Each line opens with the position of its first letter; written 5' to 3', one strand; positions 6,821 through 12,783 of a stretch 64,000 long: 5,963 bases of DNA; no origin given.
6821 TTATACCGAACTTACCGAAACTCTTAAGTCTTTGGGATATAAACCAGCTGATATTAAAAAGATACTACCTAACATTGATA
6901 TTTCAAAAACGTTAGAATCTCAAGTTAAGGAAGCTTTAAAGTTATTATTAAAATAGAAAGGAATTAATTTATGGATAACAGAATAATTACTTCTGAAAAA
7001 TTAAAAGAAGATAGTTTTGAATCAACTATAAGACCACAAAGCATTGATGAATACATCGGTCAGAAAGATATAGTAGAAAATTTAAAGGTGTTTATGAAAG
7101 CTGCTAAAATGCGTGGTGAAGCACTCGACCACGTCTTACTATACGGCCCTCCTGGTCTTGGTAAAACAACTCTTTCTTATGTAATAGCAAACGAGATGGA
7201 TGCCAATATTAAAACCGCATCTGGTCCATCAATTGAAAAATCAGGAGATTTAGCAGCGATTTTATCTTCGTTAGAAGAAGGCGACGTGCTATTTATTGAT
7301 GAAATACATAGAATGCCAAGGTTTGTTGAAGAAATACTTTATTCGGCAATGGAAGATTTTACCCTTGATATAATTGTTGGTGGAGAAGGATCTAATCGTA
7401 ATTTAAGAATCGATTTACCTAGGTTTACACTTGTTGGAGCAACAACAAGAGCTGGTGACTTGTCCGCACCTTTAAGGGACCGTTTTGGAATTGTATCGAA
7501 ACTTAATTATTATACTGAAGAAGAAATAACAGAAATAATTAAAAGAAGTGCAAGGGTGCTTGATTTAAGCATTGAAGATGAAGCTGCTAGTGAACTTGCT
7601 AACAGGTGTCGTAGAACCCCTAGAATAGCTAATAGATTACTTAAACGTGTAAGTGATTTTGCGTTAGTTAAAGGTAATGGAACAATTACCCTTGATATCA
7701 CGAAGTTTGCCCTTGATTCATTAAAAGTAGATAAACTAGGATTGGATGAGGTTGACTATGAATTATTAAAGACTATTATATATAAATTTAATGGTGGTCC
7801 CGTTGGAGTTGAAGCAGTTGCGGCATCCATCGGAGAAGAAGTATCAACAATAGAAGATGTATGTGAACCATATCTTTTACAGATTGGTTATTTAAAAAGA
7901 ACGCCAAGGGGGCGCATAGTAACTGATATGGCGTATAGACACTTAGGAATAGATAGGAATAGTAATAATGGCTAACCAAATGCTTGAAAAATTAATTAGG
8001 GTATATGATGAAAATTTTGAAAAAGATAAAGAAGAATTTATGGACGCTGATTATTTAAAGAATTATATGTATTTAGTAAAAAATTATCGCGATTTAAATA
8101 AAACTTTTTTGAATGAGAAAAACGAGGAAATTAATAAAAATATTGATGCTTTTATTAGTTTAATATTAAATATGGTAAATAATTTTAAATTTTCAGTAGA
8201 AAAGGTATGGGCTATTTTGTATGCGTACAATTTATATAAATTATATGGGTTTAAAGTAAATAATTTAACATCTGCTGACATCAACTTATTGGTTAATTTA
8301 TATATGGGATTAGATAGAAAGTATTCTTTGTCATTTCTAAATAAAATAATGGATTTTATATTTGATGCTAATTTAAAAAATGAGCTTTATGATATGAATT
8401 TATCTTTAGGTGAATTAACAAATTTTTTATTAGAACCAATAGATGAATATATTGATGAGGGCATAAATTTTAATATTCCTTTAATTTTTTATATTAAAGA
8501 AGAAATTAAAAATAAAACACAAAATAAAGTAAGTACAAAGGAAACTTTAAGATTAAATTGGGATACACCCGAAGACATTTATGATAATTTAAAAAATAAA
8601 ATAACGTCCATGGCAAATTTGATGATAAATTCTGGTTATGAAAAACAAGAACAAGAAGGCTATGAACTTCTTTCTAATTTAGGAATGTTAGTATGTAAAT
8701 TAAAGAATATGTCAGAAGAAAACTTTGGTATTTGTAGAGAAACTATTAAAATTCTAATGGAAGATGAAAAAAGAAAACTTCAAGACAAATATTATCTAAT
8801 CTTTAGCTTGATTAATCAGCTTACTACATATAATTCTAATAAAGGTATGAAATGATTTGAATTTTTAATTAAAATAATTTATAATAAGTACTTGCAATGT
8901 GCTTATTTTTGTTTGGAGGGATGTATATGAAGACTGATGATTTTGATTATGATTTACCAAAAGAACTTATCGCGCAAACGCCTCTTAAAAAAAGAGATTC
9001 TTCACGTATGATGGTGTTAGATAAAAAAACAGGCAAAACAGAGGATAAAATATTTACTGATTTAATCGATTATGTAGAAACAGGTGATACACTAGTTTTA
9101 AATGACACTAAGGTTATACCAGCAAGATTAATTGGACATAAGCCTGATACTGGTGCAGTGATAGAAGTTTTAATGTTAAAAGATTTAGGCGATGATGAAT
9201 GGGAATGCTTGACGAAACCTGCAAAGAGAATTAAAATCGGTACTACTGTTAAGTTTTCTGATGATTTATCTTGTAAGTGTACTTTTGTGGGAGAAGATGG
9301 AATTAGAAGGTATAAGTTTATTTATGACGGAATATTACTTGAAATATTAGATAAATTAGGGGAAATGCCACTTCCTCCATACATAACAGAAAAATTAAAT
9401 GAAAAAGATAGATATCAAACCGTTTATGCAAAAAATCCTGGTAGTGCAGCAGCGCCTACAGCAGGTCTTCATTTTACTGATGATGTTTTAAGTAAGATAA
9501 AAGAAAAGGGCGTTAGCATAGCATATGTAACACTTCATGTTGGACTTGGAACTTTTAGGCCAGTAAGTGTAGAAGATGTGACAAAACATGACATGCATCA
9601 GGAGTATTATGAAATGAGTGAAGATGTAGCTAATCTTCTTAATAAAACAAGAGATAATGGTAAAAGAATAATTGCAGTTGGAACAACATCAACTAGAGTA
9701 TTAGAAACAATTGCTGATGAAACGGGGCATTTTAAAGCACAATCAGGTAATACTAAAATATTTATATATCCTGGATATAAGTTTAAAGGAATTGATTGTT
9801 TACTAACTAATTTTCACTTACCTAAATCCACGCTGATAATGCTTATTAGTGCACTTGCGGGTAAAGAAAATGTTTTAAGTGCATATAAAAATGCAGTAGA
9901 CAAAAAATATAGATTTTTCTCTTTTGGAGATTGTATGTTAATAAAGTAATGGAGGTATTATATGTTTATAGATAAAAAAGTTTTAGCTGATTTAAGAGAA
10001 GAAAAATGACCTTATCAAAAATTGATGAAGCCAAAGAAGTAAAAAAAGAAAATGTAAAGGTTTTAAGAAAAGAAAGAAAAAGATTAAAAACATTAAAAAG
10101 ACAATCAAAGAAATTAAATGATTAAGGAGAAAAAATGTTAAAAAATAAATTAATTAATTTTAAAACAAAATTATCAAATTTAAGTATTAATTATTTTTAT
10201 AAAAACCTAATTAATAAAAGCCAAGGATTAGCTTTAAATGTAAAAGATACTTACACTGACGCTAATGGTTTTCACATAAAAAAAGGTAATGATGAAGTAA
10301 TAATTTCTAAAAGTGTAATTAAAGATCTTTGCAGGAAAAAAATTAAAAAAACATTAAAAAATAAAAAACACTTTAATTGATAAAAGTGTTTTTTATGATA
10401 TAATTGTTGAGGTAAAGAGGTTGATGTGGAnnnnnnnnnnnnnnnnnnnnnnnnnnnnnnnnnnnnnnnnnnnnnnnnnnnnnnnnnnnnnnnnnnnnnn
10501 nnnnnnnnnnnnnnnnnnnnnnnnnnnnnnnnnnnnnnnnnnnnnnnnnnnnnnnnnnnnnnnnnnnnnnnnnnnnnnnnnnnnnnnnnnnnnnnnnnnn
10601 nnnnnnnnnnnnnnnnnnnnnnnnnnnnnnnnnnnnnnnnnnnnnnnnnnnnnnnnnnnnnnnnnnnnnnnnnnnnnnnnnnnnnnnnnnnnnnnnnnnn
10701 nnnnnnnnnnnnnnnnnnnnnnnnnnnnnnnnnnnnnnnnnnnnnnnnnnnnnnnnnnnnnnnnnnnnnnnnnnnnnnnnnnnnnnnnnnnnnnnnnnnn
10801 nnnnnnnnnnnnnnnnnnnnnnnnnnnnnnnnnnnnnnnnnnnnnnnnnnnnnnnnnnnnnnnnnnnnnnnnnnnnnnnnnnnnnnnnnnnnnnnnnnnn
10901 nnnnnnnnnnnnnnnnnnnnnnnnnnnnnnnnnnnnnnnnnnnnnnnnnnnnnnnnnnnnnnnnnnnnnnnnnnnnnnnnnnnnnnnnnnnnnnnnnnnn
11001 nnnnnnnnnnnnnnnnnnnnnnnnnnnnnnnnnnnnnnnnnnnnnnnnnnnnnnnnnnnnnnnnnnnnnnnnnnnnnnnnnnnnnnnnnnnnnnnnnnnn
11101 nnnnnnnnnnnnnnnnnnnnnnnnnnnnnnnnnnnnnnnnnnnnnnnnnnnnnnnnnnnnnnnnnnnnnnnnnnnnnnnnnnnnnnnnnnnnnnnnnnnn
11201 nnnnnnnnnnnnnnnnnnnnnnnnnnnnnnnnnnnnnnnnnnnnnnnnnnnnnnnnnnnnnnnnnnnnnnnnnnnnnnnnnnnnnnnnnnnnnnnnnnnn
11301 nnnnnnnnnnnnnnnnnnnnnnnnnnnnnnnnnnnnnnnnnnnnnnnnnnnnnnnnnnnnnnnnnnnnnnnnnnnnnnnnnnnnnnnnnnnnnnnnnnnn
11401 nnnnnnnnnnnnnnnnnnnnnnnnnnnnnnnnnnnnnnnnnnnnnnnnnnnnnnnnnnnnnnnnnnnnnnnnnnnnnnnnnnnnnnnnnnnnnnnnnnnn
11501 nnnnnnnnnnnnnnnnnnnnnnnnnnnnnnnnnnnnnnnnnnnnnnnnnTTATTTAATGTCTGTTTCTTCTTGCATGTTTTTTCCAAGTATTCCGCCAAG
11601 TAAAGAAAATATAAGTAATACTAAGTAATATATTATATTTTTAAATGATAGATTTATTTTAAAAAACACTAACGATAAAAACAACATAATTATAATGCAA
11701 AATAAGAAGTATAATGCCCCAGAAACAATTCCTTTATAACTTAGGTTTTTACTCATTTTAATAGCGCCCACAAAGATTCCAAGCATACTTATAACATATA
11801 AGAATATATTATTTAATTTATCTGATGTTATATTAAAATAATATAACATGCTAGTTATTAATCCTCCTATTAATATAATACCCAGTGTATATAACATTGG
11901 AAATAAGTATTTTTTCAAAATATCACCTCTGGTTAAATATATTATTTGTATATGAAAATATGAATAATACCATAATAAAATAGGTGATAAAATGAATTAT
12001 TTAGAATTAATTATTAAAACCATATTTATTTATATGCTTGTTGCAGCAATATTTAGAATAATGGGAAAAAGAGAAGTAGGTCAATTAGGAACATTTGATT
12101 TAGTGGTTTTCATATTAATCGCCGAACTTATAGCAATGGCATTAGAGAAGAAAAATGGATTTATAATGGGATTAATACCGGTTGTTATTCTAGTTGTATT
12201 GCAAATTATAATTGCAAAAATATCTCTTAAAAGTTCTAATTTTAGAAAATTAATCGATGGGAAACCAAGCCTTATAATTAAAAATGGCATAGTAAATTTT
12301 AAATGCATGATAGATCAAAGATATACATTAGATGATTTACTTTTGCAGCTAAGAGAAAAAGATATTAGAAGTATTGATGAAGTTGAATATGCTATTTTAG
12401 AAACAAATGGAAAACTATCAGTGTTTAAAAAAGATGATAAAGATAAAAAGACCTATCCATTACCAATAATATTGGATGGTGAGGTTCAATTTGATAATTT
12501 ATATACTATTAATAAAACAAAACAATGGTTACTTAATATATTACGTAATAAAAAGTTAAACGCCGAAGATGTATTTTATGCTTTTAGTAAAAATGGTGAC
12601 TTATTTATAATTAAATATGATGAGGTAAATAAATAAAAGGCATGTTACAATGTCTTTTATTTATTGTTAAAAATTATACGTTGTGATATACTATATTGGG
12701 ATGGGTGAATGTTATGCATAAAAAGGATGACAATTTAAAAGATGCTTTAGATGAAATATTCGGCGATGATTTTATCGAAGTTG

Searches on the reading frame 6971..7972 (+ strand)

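Call 72: search_protein_families(library=pfam, proteins=[window:6971-7972:+], max_evalue=0.0001)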
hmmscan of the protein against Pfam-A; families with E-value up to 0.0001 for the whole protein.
window:6971-7972:+ (334 aa): 7 families
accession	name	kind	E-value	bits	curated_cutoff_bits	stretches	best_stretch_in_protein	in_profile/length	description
PF05496.18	RuvB_N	-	5e-76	254.3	27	1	20-178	1-159/159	Holliday junction DNA helicase RuvB P-loop domain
PF17864.7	AAA_lid_4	-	2.3e-28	98.2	27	1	181-254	1-74/74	RuvB AAA lid domain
PF05491.19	RuvB_C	-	2.3e-24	85.6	24.7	1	255-325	1-71/72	RuvB C-terminal winged helix domain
PF00004.35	AAA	-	3.2e-20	73.4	21.2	1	55-177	1-128/131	ATPase family associated with various cellular activities (AAA)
PF07728.20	AAA_5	-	3.1e-10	40.6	22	1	54-172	1-139/139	AAA domain (dynein-related subfamily)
PF13173.12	AAA_14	-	1.1e-06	29.1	27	1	55-138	5-97/129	AAA domain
PF05673.19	DUF815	-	2.2e-05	24.2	23.8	0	31-110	37-114/249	Protein of unknown function (DUF815)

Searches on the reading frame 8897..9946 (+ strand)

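Call 72: search_protein_families(library=pfam, proteins=[window:8897-9946:+], max_evalue=0.0001)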
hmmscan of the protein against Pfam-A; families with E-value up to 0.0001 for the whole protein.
window:8897-9946:+ (350 aa): 1 family
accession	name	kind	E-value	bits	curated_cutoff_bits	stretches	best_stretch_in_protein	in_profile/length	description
PF02547.20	Queuosine_synth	-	4.3e-140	466.9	25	1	14-349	2-322/322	Queuosine biosynthesis protein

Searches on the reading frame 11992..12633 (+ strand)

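Call 73: search_protein_families(library=pfam, proteins=[window:11992-12633:+], max_evalue=0.0001)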
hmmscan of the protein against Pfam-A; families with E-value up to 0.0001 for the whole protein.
window:11992-12633:+ (214 aa): 1 family
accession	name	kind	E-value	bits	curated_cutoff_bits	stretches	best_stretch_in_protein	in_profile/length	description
PF04239.17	DUF421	-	2e-38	131.2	23.6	1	79-197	1-126/129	YetF C-terminal domain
